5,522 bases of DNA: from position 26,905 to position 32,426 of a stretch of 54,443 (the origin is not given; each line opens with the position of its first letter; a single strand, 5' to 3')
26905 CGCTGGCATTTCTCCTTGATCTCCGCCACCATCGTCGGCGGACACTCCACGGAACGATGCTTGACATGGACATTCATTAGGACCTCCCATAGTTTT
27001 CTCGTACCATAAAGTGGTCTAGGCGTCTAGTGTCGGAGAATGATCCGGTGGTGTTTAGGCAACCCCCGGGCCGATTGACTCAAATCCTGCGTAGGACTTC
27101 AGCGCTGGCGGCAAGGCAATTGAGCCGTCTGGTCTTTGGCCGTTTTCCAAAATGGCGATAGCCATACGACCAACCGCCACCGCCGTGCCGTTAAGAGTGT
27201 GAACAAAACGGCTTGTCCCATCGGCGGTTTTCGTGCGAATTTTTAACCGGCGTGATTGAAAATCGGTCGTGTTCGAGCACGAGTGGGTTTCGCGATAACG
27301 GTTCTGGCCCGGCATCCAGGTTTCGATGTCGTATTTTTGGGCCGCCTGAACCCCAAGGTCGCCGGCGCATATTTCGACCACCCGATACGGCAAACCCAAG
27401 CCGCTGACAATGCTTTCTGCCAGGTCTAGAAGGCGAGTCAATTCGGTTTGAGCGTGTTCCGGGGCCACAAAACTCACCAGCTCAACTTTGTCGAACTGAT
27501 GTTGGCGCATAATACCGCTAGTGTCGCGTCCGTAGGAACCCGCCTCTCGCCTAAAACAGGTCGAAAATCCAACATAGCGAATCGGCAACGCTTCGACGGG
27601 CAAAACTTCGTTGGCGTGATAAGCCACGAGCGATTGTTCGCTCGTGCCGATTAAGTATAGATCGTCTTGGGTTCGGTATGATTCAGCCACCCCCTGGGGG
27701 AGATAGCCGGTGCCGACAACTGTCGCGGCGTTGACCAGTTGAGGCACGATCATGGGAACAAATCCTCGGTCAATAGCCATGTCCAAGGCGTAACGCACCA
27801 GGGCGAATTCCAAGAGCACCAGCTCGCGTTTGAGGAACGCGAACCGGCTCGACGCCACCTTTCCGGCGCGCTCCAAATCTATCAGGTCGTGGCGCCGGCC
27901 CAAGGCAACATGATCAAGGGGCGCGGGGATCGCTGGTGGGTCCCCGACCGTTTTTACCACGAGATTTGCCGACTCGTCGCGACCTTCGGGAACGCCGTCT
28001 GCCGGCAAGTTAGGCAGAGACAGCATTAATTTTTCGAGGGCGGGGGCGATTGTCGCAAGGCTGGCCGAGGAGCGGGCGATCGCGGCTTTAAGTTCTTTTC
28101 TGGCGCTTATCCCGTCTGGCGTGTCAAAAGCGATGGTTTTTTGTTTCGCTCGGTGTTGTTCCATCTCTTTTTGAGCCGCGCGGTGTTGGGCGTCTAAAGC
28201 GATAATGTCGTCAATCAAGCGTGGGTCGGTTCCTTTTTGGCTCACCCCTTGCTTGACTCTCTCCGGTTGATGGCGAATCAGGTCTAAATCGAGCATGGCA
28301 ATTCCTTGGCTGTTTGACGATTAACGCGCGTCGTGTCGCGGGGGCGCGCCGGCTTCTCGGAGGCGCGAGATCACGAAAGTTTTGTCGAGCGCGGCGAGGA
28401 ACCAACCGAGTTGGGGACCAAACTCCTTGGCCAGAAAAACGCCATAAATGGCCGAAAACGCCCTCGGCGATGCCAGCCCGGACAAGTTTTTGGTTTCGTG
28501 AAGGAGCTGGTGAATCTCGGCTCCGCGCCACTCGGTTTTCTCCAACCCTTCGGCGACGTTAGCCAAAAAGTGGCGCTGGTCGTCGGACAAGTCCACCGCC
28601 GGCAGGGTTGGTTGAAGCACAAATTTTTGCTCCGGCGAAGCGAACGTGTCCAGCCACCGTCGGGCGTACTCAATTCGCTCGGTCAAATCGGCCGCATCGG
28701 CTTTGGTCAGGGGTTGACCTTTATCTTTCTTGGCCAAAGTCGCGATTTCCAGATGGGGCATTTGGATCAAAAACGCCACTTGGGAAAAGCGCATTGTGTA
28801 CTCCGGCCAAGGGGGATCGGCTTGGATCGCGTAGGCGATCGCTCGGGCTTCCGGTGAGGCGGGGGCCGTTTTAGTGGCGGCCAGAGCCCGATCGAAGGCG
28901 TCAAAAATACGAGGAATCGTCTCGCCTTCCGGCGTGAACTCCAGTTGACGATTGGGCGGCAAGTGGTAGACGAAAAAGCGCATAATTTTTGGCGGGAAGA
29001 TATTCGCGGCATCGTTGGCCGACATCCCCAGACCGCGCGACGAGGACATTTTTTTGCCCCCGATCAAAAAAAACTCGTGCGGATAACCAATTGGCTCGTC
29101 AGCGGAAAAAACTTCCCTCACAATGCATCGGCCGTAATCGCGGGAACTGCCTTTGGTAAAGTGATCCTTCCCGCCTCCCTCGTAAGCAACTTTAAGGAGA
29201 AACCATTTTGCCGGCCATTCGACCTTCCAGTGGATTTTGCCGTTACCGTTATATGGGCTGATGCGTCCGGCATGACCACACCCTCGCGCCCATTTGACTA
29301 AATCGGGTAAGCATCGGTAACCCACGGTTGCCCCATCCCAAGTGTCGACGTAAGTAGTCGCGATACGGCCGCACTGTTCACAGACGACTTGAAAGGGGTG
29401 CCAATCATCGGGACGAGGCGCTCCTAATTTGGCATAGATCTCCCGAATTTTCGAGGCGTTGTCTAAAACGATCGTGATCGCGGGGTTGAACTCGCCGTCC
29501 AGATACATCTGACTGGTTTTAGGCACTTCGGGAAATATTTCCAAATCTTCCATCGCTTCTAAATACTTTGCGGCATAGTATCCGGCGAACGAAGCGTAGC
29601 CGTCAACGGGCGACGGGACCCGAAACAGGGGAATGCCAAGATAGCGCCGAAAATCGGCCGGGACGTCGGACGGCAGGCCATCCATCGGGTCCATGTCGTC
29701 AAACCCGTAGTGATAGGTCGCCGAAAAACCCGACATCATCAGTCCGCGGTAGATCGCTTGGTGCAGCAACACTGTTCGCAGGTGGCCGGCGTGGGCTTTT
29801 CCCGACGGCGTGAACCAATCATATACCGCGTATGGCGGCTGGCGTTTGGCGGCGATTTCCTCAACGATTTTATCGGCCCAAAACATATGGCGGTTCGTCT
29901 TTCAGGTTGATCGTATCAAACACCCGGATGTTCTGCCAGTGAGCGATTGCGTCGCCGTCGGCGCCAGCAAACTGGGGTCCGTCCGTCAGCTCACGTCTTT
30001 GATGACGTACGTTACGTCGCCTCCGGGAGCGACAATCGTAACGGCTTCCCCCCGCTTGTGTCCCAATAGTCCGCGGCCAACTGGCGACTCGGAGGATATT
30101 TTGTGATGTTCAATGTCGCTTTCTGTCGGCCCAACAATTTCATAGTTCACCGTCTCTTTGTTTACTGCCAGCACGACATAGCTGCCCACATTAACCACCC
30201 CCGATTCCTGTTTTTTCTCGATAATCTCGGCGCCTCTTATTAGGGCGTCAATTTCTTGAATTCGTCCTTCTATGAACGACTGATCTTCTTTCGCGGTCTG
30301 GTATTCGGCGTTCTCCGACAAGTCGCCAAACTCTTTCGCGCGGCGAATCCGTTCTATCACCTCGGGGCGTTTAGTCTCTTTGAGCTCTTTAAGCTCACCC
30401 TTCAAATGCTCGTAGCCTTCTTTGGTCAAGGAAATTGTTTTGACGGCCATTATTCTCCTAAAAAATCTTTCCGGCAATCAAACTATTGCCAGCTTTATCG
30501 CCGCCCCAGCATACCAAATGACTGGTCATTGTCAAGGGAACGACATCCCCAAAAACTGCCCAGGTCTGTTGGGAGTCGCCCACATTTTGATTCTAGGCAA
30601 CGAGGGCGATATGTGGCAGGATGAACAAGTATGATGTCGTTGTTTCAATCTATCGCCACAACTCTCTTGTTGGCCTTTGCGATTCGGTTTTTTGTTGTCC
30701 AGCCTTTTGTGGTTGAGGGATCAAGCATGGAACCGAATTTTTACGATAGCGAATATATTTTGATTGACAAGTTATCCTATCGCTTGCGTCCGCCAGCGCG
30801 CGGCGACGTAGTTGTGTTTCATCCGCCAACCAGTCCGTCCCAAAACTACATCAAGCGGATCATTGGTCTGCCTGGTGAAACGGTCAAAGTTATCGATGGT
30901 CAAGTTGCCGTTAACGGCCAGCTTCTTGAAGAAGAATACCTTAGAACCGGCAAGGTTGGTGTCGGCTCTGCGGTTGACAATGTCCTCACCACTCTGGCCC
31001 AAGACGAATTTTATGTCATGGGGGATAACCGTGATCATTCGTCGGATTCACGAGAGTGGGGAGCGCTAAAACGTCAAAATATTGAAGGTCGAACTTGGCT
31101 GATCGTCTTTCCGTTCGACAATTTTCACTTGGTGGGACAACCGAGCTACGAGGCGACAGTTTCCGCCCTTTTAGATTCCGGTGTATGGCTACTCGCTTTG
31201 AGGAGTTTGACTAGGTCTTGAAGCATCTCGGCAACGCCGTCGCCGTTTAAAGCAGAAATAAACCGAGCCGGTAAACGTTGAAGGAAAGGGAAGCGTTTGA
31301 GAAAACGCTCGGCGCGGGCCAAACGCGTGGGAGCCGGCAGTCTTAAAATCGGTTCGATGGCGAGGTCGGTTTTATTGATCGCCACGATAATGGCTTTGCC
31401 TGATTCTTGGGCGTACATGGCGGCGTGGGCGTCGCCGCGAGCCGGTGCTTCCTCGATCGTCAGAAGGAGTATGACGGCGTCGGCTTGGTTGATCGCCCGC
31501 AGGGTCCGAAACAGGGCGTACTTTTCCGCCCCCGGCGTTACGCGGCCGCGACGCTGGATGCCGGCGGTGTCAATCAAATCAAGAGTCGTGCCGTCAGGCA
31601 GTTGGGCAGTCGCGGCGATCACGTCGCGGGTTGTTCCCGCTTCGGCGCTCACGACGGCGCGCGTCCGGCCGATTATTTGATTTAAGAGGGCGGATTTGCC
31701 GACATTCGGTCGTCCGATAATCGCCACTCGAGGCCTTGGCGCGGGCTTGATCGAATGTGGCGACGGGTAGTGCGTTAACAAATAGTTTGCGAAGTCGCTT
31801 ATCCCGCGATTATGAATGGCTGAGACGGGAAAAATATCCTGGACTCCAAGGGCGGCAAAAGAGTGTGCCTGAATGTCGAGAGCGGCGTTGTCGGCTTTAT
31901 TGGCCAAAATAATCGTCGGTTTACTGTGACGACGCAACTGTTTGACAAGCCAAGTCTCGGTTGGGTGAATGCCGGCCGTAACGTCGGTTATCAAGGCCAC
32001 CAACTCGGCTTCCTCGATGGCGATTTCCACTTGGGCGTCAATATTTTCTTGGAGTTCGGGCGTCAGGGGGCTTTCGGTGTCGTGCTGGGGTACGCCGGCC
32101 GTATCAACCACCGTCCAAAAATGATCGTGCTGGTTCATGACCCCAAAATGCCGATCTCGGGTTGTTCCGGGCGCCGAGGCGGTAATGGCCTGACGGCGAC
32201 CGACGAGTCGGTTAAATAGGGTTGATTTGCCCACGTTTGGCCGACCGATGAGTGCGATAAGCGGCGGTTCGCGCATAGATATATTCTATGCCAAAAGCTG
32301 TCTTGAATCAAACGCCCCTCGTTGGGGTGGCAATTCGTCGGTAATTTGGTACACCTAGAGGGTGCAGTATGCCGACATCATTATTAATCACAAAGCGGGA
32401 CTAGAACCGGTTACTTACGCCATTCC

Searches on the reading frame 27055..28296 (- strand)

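Call 8: search_protein_families(library=pfam, proteins=[window:27055-28296:-], max_evalue=0.001)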
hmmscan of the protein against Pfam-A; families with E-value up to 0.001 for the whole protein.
window:27055-28296:- (413 aa): 2 families
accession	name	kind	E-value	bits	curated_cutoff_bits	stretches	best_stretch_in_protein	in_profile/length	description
PF00587.30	tRNA-synt_2b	-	8.4e-41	140.4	29.3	1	208-385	6-178/179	tRNA synthetase class II core domain (G, H, P, S and T)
PF02403.27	Seryl_tRNA_N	-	1.2e-14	54.8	28.2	1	1-98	1-108/108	Seryl-tRNA synthetase N-terminal domain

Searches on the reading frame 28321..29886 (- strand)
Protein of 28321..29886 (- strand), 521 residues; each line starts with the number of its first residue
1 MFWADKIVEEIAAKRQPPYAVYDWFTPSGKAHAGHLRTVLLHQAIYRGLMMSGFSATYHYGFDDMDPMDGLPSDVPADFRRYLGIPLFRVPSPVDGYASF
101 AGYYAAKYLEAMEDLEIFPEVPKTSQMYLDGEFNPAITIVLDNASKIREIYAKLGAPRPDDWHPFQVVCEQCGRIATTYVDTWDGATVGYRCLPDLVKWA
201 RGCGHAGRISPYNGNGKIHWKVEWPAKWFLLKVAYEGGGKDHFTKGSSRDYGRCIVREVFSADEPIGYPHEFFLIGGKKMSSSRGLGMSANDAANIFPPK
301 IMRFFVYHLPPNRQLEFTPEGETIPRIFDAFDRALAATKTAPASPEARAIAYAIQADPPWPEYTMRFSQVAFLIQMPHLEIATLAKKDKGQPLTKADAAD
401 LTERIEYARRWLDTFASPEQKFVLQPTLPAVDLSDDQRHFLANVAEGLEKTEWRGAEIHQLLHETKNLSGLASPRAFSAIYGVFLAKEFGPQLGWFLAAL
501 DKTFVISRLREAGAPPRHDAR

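Call 8: search_protein_families(library=pfam, proteins=[window:28321-29886:-], max_evalue=0.001)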
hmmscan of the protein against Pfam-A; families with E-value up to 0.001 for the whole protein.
window:28321-29886:- (521 aa): 2 families
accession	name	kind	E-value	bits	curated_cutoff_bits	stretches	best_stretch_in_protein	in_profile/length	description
PF01921.24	tRNA-synt_1f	-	9.5e-83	278.5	27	1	2-342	2-344/360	tRNA synthetases class I (K)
PF09334.17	tRNA-synt_1g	-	2e-05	24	20.1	1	270-318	318-367/391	tRNA synthetases class I (M)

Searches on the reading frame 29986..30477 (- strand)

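Call 35: search_protein_families(library=pfam, proteins=[window:29986-30477:-], max_evalue=0.001)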
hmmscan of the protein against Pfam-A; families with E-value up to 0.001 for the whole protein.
window:29986-30477:- (163 aa): 2 families
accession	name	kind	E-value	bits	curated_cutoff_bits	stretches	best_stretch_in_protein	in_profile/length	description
PF03449.20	GreA_GreB_N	-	4.1e-27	94.6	24.5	1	16-85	2-71/71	Transcription elongation factor, N-terminal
PF01272.25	GreA_GreB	-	7.9e-20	71.1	26.9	1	91-163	2-76/77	Transcription elongation factor, GreA/GreB, C-term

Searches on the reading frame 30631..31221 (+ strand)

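Call 35: search_protein_families(library=pfam, proteins=[window:30631-31221:+], max_evalue=0.001)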
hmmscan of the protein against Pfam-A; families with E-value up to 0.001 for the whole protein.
window:30631-31221:+ (196 aa): 2 families
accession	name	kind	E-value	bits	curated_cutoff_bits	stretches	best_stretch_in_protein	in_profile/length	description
PF10502.14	Peptidase_S26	-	5e-48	163.7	22.9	1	3-159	3-167/168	Signal peptidase, peptidase S26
PF00717.28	Peptidase_S24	-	0.00093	19.3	23.3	0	27-85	39-89/116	Peptidase S24-like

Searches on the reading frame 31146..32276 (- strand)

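Call 9: search_protein_families(library=pfam, proteins=[window:31146-32276:-], max_evalue=0.001)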
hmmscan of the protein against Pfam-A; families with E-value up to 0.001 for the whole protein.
window:31146-32276:- (376 aa): 12 families
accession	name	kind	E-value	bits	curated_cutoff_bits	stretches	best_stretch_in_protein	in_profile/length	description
PF01926.29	MMR_HSR1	-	8.1e-50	168.1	21.9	2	7-127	2-113/113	50S ribosome-binding GTPase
PF02421.24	FeoB_N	-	1.2e-22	80.5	27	2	7-163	3-153/156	Ferrous iron transport protein B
PF00009.33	GTP_EFTU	-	1.6e-19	70.7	26.5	1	183-360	5-187/188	Elongation factor Tu GTP binding domain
PF00350.29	Dynamin_N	-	2.2e-10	41.2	27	0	184-219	1-35/168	Dynamin family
PF04548.22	AIG1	-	4.3e-10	39.7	27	1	183-275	2-94/212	AIG1 family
PF03193.22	RsgA_GTPase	-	1.1e-08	35.5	30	0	6-65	108-171/174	RsgA GTPase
PF13401.12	AAA_22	-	3.9e-08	34.1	27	0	4-97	5-97/130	AAA domain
PF08477.19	Roc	-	5.7e-08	33.5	27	0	183-247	1-73/119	Ras of Complex, Roc, domain of DAPkinase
PF00071.28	Ras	-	4.1e-07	30.2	21.6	0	184-247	2-65/162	Ras family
PF10662.15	PduV-EutP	-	9.8e-07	29.1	21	0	85-166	59-141/143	Ethanolamine utilisation - propanediol utilisation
PF00005.33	ABC_tran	-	4.3e-06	27.8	25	0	6-93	13-95/137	ABC transporter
PF05621.17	TniB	-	0.00017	21.5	22.4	0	177-224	30-77/189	Bacterial TniB protein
